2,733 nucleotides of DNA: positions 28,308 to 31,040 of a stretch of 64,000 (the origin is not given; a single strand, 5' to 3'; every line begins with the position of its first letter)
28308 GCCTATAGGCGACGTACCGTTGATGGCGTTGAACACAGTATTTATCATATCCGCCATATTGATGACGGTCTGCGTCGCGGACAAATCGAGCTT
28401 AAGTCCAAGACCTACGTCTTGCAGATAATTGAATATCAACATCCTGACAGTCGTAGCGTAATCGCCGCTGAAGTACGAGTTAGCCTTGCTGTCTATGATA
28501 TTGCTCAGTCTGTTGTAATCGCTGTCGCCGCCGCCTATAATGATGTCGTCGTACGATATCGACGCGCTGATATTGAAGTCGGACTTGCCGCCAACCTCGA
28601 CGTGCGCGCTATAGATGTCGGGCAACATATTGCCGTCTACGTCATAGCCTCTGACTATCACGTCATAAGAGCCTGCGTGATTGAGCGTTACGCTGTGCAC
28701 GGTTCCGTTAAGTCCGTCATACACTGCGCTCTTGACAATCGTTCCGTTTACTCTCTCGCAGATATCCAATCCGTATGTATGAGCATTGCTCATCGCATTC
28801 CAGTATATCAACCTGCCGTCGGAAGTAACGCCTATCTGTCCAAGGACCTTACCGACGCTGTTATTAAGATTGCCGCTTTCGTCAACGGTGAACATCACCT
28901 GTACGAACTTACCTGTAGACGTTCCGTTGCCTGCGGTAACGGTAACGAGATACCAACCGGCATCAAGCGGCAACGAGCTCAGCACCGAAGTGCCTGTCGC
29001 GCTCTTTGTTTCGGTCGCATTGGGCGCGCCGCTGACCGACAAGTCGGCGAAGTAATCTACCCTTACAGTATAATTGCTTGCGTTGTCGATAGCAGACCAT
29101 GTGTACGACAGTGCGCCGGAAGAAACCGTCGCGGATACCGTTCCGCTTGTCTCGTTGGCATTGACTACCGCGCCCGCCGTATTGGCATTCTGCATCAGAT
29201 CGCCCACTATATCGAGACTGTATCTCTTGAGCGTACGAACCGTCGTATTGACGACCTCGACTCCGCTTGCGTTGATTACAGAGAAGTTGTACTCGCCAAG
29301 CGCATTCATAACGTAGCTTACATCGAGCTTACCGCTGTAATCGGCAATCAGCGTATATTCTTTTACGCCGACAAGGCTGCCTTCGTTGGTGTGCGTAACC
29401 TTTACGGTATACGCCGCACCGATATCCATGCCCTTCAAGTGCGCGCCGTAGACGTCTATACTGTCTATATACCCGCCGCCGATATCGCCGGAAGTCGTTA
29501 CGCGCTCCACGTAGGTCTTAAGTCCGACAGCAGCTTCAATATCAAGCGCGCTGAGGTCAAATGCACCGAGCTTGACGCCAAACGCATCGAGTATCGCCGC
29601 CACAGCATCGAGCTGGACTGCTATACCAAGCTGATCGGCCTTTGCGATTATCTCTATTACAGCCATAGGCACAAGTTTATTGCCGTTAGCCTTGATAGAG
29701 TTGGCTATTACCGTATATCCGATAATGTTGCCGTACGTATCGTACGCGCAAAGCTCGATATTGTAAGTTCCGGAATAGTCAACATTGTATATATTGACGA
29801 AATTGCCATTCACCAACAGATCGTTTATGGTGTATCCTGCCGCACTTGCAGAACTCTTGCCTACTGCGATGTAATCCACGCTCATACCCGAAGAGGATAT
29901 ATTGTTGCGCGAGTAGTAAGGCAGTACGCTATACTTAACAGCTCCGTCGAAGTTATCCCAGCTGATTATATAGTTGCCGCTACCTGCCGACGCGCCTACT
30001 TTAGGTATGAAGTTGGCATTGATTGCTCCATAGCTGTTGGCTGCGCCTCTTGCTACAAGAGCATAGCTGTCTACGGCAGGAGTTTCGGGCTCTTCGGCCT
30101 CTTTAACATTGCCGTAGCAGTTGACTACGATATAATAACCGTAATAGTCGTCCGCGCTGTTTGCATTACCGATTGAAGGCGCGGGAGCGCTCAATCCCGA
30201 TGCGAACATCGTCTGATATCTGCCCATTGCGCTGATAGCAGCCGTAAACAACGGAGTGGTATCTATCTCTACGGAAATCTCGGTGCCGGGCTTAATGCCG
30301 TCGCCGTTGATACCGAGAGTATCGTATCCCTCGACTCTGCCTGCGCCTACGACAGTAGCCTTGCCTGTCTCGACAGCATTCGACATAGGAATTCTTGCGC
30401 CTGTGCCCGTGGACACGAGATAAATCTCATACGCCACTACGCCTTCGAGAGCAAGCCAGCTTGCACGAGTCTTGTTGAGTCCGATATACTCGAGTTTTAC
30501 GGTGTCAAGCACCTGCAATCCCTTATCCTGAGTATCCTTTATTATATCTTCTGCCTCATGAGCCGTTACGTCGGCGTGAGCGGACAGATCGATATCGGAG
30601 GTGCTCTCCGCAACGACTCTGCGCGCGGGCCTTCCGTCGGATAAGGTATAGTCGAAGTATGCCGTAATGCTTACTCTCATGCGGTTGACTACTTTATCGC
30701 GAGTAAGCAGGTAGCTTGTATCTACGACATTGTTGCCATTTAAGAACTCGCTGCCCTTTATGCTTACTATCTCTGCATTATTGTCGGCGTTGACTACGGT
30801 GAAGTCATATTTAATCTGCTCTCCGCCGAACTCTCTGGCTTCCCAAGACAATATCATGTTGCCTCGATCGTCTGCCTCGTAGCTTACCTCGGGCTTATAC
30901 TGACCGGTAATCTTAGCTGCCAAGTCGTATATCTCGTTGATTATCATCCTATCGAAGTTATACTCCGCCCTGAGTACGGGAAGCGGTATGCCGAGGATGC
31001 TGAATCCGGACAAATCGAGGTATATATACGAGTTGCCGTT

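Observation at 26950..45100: Unassigned hierarchical super-repeat in the 7,246-aa lipoprotein: 14 alternating a/b modules interleaved with >=16 FN3-like domains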

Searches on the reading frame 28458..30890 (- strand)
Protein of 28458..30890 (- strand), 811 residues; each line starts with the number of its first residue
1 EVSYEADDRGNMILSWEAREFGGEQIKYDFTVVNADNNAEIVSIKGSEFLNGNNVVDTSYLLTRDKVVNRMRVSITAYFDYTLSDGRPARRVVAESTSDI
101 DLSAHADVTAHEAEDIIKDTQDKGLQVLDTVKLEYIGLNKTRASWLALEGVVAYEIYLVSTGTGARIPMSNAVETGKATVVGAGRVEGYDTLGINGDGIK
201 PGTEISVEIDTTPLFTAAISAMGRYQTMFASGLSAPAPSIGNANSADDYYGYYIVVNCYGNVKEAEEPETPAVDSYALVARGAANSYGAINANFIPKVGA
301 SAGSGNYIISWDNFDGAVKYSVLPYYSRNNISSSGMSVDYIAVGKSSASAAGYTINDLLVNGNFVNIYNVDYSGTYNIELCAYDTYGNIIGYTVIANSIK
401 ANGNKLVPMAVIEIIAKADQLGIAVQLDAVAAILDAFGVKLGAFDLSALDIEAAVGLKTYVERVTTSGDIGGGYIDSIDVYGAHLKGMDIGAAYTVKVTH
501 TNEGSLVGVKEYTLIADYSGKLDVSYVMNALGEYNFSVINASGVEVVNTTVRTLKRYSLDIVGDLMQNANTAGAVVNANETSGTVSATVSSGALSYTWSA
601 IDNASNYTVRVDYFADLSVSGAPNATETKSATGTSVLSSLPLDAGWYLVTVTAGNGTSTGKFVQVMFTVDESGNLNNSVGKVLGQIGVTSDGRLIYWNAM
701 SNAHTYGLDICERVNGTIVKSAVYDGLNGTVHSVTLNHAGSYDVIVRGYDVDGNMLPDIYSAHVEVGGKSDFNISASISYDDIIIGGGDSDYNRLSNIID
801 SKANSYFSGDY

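Call 55: search_protein_families(library=pfam, proteins=[window:28458-30890:-], max_evalue=1)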
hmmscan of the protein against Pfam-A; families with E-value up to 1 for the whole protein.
window:28458-30890:- (811 aa): 1 family
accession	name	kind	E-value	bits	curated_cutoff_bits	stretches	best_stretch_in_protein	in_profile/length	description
PF23518.1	WW_2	-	0.17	11.9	27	1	688-701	16-29/36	WW domain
